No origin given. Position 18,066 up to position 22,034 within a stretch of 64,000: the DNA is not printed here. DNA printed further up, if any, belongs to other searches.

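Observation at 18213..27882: Island of two ancient paralogous >1200-aa extracytoplasmic proteins, a signal-anchored partner and an embedded membrane-bound XRE regulator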

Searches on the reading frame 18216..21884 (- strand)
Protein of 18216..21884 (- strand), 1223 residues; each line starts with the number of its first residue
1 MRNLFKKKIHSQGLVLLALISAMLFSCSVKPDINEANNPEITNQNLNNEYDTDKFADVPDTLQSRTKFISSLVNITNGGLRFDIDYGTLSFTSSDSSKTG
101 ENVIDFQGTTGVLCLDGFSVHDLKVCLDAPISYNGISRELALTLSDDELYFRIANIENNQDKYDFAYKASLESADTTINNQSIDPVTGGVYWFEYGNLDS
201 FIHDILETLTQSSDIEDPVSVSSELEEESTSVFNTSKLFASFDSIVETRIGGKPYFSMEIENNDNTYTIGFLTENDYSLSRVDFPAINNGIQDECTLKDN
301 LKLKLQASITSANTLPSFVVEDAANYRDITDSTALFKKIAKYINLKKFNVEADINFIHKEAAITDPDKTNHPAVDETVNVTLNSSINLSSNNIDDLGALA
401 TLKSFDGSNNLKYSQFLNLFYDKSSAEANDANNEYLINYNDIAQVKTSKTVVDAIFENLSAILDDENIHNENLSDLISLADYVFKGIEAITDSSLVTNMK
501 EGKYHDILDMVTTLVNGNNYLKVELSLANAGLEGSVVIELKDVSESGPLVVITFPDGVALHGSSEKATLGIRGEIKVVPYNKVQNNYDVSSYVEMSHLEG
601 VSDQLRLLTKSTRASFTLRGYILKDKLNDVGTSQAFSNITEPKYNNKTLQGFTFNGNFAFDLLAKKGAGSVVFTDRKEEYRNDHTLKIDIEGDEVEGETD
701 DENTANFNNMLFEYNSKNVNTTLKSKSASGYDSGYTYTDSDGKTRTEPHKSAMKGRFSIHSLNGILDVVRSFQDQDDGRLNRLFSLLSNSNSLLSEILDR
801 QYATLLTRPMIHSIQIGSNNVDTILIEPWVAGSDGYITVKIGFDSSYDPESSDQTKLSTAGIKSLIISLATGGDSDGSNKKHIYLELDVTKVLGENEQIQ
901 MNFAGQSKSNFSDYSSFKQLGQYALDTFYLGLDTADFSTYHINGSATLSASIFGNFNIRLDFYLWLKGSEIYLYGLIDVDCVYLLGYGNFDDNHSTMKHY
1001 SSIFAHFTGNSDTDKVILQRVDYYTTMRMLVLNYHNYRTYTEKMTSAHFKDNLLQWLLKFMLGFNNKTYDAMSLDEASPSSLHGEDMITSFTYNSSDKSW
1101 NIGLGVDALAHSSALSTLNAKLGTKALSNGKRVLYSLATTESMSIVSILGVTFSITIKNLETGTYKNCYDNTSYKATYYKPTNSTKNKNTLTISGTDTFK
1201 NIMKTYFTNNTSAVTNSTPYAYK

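Call 4: search_protein_families(library=pfam, proteins=[window:18216-21884:-], max_evalue=1)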
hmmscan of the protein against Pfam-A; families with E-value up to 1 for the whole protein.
window:18216-21884:- (1223 aa): 0 families

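Call 5: search_protein_families(library=ncbifam, proteins=[window:18216-21884:-], max_evalue=1)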
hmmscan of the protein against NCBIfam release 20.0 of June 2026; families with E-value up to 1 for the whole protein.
window:18216-21884:- (1223 aa): 0 families

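Call 7: search_solved_structures(query=window:18216-21884:-, max_evalue=1)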
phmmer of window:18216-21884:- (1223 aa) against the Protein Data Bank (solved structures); distinct sequences matched with E-value up to 1: 1.
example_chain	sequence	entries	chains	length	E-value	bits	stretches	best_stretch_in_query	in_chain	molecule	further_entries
5i8l_A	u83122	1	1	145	0.11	13.6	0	622-679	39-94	Lysozyme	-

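Call 10: find_homologous_proteins(query=window:18216-21884:-)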
Query window:18216-21884:- (1223 aa): 3 proteins with E <= 0.001 among 8000 candidates.
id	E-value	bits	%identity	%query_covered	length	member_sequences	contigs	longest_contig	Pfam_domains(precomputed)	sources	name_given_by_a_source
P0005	0.0e+0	2696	100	100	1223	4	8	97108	-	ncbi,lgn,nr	ncbi:MAG: hypothetical protein SPL02_02875 [Bacilli bacterium]|nr:hypothetical protein [Bacilli bact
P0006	0.0e+0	1292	52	100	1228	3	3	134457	-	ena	-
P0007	1.5e-84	303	27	96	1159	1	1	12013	-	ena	-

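Call 14: find_encoding_contigs(protein=P0007, flank=10000, max_places=3)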
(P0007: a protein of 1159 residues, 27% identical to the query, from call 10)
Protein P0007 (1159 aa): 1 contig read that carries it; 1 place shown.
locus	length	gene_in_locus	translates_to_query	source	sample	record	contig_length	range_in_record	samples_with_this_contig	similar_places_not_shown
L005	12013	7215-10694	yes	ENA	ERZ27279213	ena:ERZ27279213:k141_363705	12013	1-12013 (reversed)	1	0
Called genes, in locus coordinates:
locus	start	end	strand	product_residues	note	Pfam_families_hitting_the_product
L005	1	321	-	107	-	?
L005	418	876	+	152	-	-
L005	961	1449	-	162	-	PF02559:CarD_TRCF_RID (weak)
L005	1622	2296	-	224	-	PF03308:MeaB (faint), PF02492:cobW, PF03205:MobB (weak)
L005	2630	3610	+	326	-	-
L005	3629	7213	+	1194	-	-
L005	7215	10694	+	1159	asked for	-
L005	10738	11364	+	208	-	PF01381:HTH_3, PF12844:HTH_19, PF13560:HTH_31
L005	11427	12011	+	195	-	?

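Call 17: find_homologous_proteins(query=A1, max_evalue=0.01)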
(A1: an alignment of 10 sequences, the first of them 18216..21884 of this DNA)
Query A1 (10 sequences) (1223 aa, profile of the alignment): 2 proteins with E <= 0.01 among 8000 candidates.
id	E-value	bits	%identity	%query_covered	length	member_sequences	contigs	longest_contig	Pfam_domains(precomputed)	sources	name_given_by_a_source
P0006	0.0e+0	1500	52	100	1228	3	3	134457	-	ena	-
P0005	0.0e+0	1466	100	100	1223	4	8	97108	-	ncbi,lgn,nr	ncbi:MAG: hypothetical protein SPL02_02875 [Bacilli bacterium]|nr:hypothetical protein [Bacilli bact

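Call 29: find_related_loci(query=A1, collection=genome_contigs, flank=10000)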
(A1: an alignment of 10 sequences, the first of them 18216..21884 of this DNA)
Query A1 (1223 aa) in genome_contigs; peptide patterns used: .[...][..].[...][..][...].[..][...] (x = any residue, [..] = any of these).
131 stretches matched a pattern, but none encodes a relative of the query by tblastn (E <= 1e-3).
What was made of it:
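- Tried and rejected: The giant profile picked a poor pattern and found nothing (call 29).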

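Call 42: search_protein_representatives(alignment_id=A4)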
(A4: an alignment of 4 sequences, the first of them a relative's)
Query: 4 sequences, 1176 profile positions. Proteins with E-value up to 0.001 (for the whole library): 190; up to 1e-10: 169; up to 1e-30: 114. The best 150 are listed.
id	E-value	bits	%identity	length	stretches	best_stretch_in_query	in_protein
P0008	0.0e+00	1430.1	-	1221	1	1-1174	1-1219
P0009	0.0e+00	1341.1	-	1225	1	1-1174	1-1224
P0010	0.0e+00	1057.0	-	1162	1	26-1175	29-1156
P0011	6.1e-242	822.4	-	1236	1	1-1171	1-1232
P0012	1.8e-230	784.4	-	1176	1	31-1143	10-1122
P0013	3.6e-209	713.9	-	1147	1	63-1155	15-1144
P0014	4.4e-209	713.6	-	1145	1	24-1134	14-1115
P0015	9.0e-206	702.6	-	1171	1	65-1171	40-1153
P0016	4.9e-203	693.6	-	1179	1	65-1143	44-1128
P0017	1.3e-201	688.8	-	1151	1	65-1155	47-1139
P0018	6.0e-198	676.7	-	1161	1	23-1161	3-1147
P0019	1.0e-196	672.6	-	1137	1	73-1139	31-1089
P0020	1.3e-196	672.2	-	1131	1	62-1164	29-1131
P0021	3.8e-196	670.7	-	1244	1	10-1142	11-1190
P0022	4.4e-196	670.5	-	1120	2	25-604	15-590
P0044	2.1e-148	512.6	-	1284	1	70-1130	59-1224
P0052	3.7e-133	462.1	-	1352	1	18-1117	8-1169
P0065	1.2e-80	288.2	-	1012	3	723-1144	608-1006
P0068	6.3e-67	242.7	-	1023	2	228-1126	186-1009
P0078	3.2e-50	187.4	-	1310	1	42-1136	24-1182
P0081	7.8e-48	179.5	-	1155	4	720-1132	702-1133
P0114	9.6e-34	132.9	-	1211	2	486-1124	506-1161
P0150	1.7e-18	82.4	-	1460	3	397-1114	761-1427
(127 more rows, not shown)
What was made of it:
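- An exhaustive profile search finds 190 cluster representatives (114 at E<=1e-30), nearly all 950-1460 aa (call 42).
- Tried and rejected: The exhaustive profile search was needed (call 42).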

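Call 44: list_cluster_members(proteins=[P0011, P0012, P0021, P0044, P0052, P0065, P0068, P0081, P0114, P0150])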
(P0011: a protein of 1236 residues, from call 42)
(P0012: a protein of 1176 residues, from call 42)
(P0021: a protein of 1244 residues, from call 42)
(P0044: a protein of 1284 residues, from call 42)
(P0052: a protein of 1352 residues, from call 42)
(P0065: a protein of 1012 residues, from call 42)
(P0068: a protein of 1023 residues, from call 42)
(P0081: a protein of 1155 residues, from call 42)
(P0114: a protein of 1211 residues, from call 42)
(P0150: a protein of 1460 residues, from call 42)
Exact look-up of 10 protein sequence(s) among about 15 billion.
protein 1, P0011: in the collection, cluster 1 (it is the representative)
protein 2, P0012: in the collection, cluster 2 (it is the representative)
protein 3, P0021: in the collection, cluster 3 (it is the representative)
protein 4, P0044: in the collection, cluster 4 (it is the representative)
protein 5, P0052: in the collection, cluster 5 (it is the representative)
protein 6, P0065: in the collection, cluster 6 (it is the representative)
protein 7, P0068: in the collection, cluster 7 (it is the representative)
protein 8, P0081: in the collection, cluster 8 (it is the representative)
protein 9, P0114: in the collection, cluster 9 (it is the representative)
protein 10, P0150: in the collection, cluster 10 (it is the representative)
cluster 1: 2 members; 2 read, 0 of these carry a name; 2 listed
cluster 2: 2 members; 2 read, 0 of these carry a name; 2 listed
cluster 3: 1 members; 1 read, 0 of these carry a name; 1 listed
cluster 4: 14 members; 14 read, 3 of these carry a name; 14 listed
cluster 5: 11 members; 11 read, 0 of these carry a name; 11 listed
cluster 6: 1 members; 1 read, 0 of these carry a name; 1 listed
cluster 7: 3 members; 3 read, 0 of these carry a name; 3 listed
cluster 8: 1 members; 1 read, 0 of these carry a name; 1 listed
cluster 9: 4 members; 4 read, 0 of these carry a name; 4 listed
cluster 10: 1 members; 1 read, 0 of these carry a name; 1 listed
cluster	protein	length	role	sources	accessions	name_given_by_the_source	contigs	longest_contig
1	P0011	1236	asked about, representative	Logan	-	-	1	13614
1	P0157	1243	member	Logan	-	-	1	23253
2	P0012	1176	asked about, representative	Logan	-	-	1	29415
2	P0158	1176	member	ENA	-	-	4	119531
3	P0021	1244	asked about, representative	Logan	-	-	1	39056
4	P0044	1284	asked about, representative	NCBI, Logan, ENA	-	-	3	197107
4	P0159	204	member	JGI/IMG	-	hypothetical protein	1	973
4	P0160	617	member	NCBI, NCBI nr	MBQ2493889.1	MAG: hypothetical protein II520_01490, partial [Bacilli bacterium] | hypothetical protein [Bacilli bacterium]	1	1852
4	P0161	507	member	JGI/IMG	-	hypothetical protein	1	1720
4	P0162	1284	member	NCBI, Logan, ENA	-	-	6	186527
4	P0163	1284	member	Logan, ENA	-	-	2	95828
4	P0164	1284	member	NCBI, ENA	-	-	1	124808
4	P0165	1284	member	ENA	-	-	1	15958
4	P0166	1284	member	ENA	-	-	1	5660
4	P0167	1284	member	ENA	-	-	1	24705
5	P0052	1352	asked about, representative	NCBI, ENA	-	-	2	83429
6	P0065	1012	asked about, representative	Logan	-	-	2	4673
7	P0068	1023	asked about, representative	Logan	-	-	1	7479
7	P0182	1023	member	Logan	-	-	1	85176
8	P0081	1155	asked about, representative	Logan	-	-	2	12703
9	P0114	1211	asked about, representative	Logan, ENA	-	-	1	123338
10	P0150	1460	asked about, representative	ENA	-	-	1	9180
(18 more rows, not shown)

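Call 46: search_solved_structures(query=A8, max_evalue=10, show_alignments=0)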
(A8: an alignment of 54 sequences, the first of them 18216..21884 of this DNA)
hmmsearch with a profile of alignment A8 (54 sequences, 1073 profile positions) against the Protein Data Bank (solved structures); distinct sequences matched with E-value up to 10: 0.
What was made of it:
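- On Mycoplasma P116 lipid-uptake protein: The profile of 54 members finds no PDB chain at E<=10 (call 46).
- Closest known: Mycoplasma pneumoniae P116. Different: There is no sequence match to any PDB chain, even with a 54-sequence profile at E<=10 (call 46).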

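Call 48: predict_structure(alignment_id=A5)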
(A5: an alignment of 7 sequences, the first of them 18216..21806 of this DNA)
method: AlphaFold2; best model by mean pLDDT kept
length: 1197 residues; sequences in the alignment: 7
mean_pLDDT: 46.3   pTM: 0.29
mean pLDDT of the five models: 46.3, 43.3, 42.3, 40.2, 38.8
residues with pLDDT >= 90: 0; 70-90: 91; 50-70: 394; < 50: 712
segments of 3 or more residues with pLDDT < 50: 1-36, 70-73, 90-96, 132-137, 145-211, 304-330, 337-339, 341-345, 360-367, 398-406, 411-422, 425-467, 473-477, 517-521, 536-545, 549-586, 600-625, 636-645, 649-785, 790-793, 805-807, 820-834, 847-853, 869-911, 925-928, 955-971, 984-987, 999-1010, 1037-1060, 1080-1123, 1134-1139, 1144-1197
pLDDT, mean of each block of 10 residues (from residue 1): 21 24 29 45 60 68 66 60 65 50 67 70 68 51 46 29 28 37 31 25 31 60 77 65 76 79 71 72 65 62 45 33 39 51 51 49 49 60 60 52 48 45 47 35 29 37 48 49 65 65 64 57 60 48 48 37 29 35 48 55 33 35 49 50 48 39 34 26 37 35 33 32 33 33 34 34 31 29 46 56 54 60 42 53 54 57 55 37 27 36 33 60 52 63 59 47 31 59 49 56 40 55 57 52 29 38 53 56 41 37 35 31 54 49 43 25 24 25 23 24
secondary structure, 60 per line:
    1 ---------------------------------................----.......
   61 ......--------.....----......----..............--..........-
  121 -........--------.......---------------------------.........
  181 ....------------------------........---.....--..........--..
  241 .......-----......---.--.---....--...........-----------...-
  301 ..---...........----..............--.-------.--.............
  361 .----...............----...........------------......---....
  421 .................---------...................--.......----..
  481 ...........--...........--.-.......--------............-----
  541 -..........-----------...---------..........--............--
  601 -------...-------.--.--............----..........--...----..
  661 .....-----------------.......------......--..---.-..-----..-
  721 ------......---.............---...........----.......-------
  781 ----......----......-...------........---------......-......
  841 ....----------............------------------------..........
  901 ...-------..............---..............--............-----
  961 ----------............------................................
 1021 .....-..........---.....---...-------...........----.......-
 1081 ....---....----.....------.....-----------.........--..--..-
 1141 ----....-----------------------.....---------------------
elements in order (helices of 4 or more, strands of 3 or more residues): H34-49 E54-66 E75-79 E84-89 E97-107 E110-119 E122-129 E138-144 H172-184 H209-216 E220-224 E227-236 E239-247 E253-258 E269-272 E275-285 H306-316 E321-334 E348-361 E366-380 E385-395 E408-413 E417-422 H423-437 H447-465 H468-474 H479-484 E485-491 E494-500 H501-504 E509-515 E524-535 E542-551 H575-584 E587-598 E624-635 E640-649 E659-665 E683-689 E696-701 E727-732 H736-748 H752-762 H767-773 E785-790 E795-800 E811-818 H828-833 E835-844 E855-866 H891-903 E911-924 E928-941 E944-955 E971-982 E989-1002 E1006-1019 H1020-1025 H1027-1036 H1040-1044 H1058-1061 E1062-1068 E1073-1079 H1081-1084 H1088-1091 E1096-1100 E1107-1111 E1123-1131 H1145-1148 H1172-1176

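Call 51: fold_search(model_id=the predicted structure, library=pdb)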
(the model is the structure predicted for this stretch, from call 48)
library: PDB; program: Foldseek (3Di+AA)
matches with E <= 10: 777; with E <= 0.001: 0
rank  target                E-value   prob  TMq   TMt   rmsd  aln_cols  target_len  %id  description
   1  9rpt_A                1.4e-03  0.14  0.06  0.09  33.8      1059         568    6  Cryo-EM structure of the open state of Shigella flexneri LptDE bound by the RBP of Oekolampad phage (released 2025-12-10)
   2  9g4c_B                5.4e-03  0.20  0.06  0.13  28.6       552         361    6  25-phosphosteroid lyase + phosphate + desmost-1,4-diene-3-one (released 2026-01-28)
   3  4o3y                  6.5e-03  0.10  0.05  0.09  30.6       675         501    8  Crystal structure of the vaccine antigen Transferrin Binding Protein B (TbpB) mutant Arg-179-Glu from Actinobacillus ple (released 2015-01-14)
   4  8h1s_C                6.5e-03  0.06  0.05  0.06  41.0      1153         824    8  Crystal structure of apo-LptDE complex (released 2023-10-11)
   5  9g4c_A                9.1e-03  0.16  0.06  0.13  28.3       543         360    7  25-phosphosteroid lyase + phosphate + desmost-1,4-diene-3-one (released 2026-01-28)
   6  4n4r_A                9.1e-03  0.11  0.06  0.11  33.6      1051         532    8  Structure basis of lipopolysaccharide biogenesis (released 2014-06-25)
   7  9fzn_B                1.0e-02  0.16  0.06  0.13  28.3       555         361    7  25-phosphosteroid lyase (25-PSL) (released 2026-01-14)
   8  4n4r_C                1.2e-02  0.12  0.06  0.11  33.2      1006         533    8  Structure basis of lipopolysaccharide biogenesis (released 2014-06-25)
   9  9rpw_A                1.2e-02  0.11  0.06  0.11  33.3      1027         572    6  Cryo-EM structure of Shigella flexneri LptDE dimer: closed-state unbound and open-state bound by Oekolampad phage RBP (released 2025-12-10)
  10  9fzn_A                1.4e-02  0.14  0.06  0.13  28.4       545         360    7  25-phosphosteroid lyase (25-PSL) (released 2026-01-14)
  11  9g33_UQ               1.4e-02  0.06  0.06  0.07  29.8      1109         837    8  Stalled 90S - Utp23-Krr1-deltaC3 (released 2025-06-18)
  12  1kmo                  1.9e-02  0.07  0.05  0.08  37.1      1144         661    5  Crystal structure of the Outer Membrane Transporter FecA (released 2002-03-06)
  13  1qjq_A                1.9e-02  0.04  0.05  0.06  40.3      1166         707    6  FERRIC HYDROXAMATE RECEPTOR FROM ESCHERICHIA COLI (FHUA) (released 2000-06-05)
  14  9tp6_A                2.1e-02  0.35  0.08  0.21  17.1       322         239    8  Structure of LolA3 from Porphyromonas gingivalis (released 2026-02-18)
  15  6h7f_A                2.2e-02  0.04  0.05  0.07  39.9      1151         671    5  Crystal structure of BauA, the Ferric preacinetobactin receptor from Acinetobacter baumannii in complex with Fe3+-Prea (released 2018-10-10)
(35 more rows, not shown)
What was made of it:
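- Tried and rejected: A 7-sequence alignment gave pLDDT 46, and its Foldseek matches were meaningless (calls 48, 51).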

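Call 57: find_encoding_contigs(protein=P0052, flank=10000, max_places=2)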
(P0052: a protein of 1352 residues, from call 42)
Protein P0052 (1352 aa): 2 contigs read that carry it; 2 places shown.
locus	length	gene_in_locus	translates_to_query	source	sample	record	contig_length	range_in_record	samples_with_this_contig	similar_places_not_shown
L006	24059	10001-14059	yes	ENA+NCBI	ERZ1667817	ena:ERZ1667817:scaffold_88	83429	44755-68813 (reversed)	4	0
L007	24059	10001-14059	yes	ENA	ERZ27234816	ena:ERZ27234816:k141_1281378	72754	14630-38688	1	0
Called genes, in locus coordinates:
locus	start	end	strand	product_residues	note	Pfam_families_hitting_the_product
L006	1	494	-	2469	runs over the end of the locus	-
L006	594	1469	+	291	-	PF02517:Rce1-like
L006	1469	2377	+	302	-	PF05857:TraX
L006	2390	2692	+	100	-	PF00085:Thioredoxin, PF02114:Phosducin (weak), PF14595:Thioredoxin_9 (weak), PF13098:Thioredoxin_2, PF13905:Thioredoxin_8 (faint)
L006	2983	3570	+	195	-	PF01725:Ham1p_like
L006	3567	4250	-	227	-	PF07947:YhhN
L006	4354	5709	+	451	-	PF07690:MFS_1, PF13347:MFS_2 (faint)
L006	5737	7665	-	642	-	PF13306:LRR_5 (weak)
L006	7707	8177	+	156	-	-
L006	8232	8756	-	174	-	-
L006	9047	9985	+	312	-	-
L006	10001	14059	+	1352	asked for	-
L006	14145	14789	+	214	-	PF13560:HTH_31, PF01381:HTH_3, PF12844:HTH_19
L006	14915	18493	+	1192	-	-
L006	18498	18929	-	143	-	PF03652:RuvX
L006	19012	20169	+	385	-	PF01734:Patatin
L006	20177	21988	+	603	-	PF08439:Peptidase_M3_N, PF01432:Peptidase_M3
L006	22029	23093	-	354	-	-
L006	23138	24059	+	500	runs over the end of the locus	PF08903:DUF1846, PF20921:DUF1846_C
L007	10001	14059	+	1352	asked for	-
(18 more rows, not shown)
